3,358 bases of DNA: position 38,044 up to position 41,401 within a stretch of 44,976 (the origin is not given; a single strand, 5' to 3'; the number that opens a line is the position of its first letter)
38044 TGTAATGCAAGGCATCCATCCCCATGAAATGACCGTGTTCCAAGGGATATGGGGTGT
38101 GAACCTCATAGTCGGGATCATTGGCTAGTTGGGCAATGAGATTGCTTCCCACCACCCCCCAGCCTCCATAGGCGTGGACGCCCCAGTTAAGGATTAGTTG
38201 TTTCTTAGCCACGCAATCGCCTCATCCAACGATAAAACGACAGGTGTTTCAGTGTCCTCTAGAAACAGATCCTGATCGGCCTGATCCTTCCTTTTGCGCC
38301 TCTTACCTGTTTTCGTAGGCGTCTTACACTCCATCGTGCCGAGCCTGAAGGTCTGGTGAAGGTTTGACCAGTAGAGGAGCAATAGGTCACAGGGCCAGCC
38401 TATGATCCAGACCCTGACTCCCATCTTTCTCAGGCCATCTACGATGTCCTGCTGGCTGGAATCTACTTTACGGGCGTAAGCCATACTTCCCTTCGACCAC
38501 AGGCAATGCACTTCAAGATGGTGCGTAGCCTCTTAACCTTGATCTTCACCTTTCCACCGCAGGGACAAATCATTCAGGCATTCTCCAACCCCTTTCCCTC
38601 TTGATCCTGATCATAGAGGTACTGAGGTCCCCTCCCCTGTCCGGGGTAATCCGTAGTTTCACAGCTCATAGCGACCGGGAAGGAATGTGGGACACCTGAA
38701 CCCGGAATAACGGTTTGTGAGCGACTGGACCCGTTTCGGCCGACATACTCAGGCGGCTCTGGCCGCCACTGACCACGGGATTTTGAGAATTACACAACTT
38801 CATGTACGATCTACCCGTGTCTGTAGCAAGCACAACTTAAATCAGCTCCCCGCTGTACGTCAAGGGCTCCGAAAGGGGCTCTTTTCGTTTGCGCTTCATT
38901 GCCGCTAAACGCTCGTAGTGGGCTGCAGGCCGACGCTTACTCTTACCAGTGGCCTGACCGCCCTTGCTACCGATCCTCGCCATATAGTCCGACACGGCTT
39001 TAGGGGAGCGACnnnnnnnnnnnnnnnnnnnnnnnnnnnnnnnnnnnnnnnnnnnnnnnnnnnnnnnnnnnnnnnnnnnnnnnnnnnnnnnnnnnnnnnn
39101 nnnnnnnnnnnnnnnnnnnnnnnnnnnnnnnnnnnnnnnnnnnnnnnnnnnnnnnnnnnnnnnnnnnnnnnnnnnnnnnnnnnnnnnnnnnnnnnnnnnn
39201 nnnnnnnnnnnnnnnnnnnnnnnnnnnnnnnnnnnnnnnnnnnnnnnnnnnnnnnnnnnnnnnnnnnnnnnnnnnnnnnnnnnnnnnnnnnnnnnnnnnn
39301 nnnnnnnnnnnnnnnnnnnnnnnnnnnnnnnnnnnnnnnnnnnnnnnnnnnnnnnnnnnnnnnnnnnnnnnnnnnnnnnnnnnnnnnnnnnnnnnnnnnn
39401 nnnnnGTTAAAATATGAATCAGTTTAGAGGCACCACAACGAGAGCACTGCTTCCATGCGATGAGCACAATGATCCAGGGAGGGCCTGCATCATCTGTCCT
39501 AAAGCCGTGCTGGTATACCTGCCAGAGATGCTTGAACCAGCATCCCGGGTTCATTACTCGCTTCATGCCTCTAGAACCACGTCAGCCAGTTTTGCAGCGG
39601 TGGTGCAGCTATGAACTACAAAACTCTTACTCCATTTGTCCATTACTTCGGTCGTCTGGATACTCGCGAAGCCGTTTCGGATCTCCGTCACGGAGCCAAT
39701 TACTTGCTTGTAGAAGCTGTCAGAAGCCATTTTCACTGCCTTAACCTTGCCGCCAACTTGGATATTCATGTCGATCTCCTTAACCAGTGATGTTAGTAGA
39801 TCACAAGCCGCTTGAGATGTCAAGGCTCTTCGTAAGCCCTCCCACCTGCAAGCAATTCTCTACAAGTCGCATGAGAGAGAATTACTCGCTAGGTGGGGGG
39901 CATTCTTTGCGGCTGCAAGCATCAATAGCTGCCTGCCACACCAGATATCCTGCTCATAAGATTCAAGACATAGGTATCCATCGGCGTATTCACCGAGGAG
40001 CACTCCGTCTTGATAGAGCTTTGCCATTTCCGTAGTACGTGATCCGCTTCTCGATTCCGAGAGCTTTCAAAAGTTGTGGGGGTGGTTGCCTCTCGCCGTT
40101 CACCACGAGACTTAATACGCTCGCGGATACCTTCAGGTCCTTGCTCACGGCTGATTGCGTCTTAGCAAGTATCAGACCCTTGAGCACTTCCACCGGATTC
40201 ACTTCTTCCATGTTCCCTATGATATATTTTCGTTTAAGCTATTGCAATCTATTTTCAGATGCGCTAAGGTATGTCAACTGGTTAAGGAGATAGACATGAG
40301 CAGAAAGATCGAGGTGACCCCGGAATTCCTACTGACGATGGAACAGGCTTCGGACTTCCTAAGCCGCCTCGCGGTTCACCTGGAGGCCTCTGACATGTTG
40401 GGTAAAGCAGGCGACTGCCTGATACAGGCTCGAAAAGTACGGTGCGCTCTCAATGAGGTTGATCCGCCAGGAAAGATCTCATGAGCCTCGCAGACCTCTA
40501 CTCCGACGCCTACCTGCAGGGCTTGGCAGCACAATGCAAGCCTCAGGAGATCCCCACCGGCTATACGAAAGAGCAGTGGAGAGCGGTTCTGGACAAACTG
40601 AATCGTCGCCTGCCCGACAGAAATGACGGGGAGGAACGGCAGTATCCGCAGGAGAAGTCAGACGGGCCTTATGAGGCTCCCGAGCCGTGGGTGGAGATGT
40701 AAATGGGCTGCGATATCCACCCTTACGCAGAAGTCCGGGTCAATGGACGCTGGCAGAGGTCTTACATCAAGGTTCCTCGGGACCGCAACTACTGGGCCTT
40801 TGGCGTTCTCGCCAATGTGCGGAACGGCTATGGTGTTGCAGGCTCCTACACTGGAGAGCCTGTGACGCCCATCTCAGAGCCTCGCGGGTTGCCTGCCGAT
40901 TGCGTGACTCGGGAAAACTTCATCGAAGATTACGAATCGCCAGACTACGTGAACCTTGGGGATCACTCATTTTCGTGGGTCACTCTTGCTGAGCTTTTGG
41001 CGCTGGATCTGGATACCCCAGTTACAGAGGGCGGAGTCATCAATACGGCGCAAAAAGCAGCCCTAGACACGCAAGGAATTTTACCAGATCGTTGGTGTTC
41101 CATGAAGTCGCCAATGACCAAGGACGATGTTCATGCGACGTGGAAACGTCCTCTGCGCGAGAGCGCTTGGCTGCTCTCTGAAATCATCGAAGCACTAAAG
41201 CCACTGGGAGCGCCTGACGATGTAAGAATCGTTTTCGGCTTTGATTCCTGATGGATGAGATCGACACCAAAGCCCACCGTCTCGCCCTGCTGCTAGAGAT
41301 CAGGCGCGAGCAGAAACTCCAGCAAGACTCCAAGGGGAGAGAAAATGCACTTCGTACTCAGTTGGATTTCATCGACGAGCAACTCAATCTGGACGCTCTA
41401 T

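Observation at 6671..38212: System-level hypothesis: a phage-encoded (methyl-)heptose glycosylation toolkit distributed through the virion operon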

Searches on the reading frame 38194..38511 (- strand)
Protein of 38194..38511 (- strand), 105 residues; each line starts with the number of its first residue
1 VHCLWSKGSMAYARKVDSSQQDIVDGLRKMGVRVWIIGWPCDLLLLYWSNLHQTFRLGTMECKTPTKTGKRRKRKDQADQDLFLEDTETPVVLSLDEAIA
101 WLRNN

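Call 8: search_protein_families(library=phrogs, proteins=[window:38194-38511:-], max_evalue=0.001)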
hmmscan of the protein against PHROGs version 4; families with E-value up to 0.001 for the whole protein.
window:38194-38511:- (105 aa): 0 families

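Call 10: search_protein_families(library=pfam, proteins=[window:38194-38511:-], max_evalue=0.01)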
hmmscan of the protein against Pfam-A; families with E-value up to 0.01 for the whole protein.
window:38194-38511:- (105 aa): 0 families

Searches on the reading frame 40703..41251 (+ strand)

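Call 26: search_protein_families(library=pfam, proteins=[window:40703-41251:+], max_evalue=0.01)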
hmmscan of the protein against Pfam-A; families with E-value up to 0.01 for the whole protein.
window:40703-41251:+ (182 aa): 0 families

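Call 29: search_protein_families(library=phrogs, proteins=[window:40703-41251:+], max_evalue=0.01)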
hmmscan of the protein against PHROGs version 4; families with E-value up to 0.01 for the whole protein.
window:40703-41251:+ (182 aa): 2 families
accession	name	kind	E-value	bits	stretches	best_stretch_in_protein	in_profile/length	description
phrog_10141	-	unknown function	5.5e-30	106.1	2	23-182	43-212/212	-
phrog_17909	-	unknown function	5.6e-11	43.7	1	1-134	1-136/252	-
